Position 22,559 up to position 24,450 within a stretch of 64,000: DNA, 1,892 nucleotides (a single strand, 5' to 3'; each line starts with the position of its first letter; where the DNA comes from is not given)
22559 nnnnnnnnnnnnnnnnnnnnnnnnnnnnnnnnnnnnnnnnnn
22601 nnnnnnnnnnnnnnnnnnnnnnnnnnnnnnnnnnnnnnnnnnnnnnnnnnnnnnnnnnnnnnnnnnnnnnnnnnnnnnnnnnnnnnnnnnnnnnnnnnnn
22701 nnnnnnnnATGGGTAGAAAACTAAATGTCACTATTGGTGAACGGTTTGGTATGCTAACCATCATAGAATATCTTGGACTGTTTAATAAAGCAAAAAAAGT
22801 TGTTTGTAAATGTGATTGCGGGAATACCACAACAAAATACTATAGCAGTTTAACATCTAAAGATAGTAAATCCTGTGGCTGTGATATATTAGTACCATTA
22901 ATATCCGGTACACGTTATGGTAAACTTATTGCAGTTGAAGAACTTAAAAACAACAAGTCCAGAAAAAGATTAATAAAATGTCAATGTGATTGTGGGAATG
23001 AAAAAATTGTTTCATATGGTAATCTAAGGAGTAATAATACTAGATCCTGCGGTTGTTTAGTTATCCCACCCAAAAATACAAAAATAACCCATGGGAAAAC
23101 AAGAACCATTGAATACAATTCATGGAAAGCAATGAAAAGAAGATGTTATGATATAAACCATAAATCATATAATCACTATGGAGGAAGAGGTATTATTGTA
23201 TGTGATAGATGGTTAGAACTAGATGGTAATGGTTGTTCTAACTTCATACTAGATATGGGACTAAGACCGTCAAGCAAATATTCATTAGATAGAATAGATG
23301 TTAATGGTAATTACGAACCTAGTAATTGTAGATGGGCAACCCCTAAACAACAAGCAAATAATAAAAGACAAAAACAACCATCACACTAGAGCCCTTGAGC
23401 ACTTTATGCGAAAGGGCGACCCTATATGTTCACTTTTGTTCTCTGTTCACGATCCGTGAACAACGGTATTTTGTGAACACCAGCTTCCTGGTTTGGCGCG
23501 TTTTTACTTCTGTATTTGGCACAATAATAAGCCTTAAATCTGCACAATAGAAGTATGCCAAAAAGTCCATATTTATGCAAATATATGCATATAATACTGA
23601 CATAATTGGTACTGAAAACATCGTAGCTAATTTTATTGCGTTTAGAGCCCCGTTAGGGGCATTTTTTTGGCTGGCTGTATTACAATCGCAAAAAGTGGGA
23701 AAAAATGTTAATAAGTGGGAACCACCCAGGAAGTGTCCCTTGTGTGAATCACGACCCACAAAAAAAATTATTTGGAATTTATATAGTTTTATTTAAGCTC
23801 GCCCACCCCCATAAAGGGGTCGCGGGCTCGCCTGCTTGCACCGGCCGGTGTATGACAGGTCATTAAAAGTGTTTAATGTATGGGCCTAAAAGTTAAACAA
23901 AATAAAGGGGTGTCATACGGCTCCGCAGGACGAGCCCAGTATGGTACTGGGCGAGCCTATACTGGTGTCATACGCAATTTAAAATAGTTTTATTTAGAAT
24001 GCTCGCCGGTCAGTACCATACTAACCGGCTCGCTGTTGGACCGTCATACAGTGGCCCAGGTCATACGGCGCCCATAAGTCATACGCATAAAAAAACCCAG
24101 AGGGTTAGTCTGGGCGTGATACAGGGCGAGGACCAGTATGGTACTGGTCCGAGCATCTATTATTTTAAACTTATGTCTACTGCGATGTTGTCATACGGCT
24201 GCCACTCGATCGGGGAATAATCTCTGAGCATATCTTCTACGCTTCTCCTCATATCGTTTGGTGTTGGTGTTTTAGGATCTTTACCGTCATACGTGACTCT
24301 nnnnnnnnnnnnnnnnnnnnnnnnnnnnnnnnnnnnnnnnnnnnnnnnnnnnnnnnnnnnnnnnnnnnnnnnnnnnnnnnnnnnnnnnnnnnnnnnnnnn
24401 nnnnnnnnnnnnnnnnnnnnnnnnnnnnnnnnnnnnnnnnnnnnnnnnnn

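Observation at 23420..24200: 740-bp convergent non-coding region packed with three iteron types and twin hairpins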

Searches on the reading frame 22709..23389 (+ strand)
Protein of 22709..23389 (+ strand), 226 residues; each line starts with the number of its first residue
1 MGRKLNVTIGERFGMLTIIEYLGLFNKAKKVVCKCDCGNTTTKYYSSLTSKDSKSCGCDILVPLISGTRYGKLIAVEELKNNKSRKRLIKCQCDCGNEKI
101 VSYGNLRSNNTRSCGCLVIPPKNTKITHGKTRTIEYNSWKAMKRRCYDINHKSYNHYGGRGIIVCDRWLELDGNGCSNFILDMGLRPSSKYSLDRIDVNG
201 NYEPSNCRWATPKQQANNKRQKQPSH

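Call 28: search_protein_families(library=pfam, proteins=[window:22709-23389:+], max_evalue=0.01)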
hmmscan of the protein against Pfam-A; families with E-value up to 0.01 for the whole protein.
window:22709-23389:+ (226 aa): 0 families

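Call 29: search_protein_families(library=phrogs, proteins=[window:22709-23389:+], max_evalue=0.001)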
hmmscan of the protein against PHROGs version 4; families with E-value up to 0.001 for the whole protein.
window:22709-23389:+ (226 aa): 10 families
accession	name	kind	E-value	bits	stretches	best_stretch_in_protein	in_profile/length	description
phrog_374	-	DNA, RNA and nucleotide metabolism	2.2e-76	258.9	2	65-222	197-355/617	HNH endonuclease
phrog_3377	-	DNA, RNA and nucleotide metabolism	7.4e-39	134.6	1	126-222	5-97/196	HNH endonuclease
phrog_8790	-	DNA, RNA and nucleotide metabolism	6.6e-35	122.2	1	128-222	18-106/241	restriction endonuclease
phrog_2081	-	DNA, RNA and nucleotide metabolism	4.6e-28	99.5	1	85-223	47-199/433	HNH endonuclease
phrog_953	-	DNA, RNA and nucleotide metabolism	9.5e-16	59.1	1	124-216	213-302/420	HNH endonuclease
phrog_22195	-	unknown function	1.1e-07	32.7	1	65-150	10-96/148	-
phrog_4578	-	DNA, RNA and nucleotide metabolism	9.7e-05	23.3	1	190-223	29-63/130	HNH endonuclease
phrog_27240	-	unknown function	0.00013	23.3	0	75-139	17-75/132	-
phrog_28742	-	unknown function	0.00028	22.1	1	137-224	25-110/165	-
phrog_18493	-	unknown function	0.00033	21.7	1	7-58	59-108/136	-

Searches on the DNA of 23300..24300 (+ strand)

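Call 7: search_dna_similar(query=window:23390-24160:+, collection=phages, mode=distant, max_rows=40)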
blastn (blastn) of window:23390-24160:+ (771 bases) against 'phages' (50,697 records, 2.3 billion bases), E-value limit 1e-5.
No match.

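Call 8: search_rna_families(source=window, start=23300, end=24300, threshold=evalue, max_evalue=10, show_alignments=3)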
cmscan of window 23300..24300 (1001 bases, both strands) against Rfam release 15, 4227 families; matches with E-value up to 10: 4.
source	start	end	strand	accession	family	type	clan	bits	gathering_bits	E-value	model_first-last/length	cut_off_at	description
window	23755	23816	-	RF01810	pntA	Gene; sRNA;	-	18.8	54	5.4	1-62/62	no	pntA sRNA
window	23551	23615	+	RF04217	mir-297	Gene; miRNA;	-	16.8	90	8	1-71/71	no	mir-297 microRNA precursor family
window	24087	24135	-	RF02399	NsiR1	Gene; sRNA;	-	14.7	39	6.4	1-60/60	no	Nitrogen stress-induced RNA 1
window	24087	24145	-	RF02278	Betaproteobacteria_toxic_sRNA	Gene; sRNA;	-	13.7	50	9.6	1-64/64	no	Betaproteobacteria toxic small RNA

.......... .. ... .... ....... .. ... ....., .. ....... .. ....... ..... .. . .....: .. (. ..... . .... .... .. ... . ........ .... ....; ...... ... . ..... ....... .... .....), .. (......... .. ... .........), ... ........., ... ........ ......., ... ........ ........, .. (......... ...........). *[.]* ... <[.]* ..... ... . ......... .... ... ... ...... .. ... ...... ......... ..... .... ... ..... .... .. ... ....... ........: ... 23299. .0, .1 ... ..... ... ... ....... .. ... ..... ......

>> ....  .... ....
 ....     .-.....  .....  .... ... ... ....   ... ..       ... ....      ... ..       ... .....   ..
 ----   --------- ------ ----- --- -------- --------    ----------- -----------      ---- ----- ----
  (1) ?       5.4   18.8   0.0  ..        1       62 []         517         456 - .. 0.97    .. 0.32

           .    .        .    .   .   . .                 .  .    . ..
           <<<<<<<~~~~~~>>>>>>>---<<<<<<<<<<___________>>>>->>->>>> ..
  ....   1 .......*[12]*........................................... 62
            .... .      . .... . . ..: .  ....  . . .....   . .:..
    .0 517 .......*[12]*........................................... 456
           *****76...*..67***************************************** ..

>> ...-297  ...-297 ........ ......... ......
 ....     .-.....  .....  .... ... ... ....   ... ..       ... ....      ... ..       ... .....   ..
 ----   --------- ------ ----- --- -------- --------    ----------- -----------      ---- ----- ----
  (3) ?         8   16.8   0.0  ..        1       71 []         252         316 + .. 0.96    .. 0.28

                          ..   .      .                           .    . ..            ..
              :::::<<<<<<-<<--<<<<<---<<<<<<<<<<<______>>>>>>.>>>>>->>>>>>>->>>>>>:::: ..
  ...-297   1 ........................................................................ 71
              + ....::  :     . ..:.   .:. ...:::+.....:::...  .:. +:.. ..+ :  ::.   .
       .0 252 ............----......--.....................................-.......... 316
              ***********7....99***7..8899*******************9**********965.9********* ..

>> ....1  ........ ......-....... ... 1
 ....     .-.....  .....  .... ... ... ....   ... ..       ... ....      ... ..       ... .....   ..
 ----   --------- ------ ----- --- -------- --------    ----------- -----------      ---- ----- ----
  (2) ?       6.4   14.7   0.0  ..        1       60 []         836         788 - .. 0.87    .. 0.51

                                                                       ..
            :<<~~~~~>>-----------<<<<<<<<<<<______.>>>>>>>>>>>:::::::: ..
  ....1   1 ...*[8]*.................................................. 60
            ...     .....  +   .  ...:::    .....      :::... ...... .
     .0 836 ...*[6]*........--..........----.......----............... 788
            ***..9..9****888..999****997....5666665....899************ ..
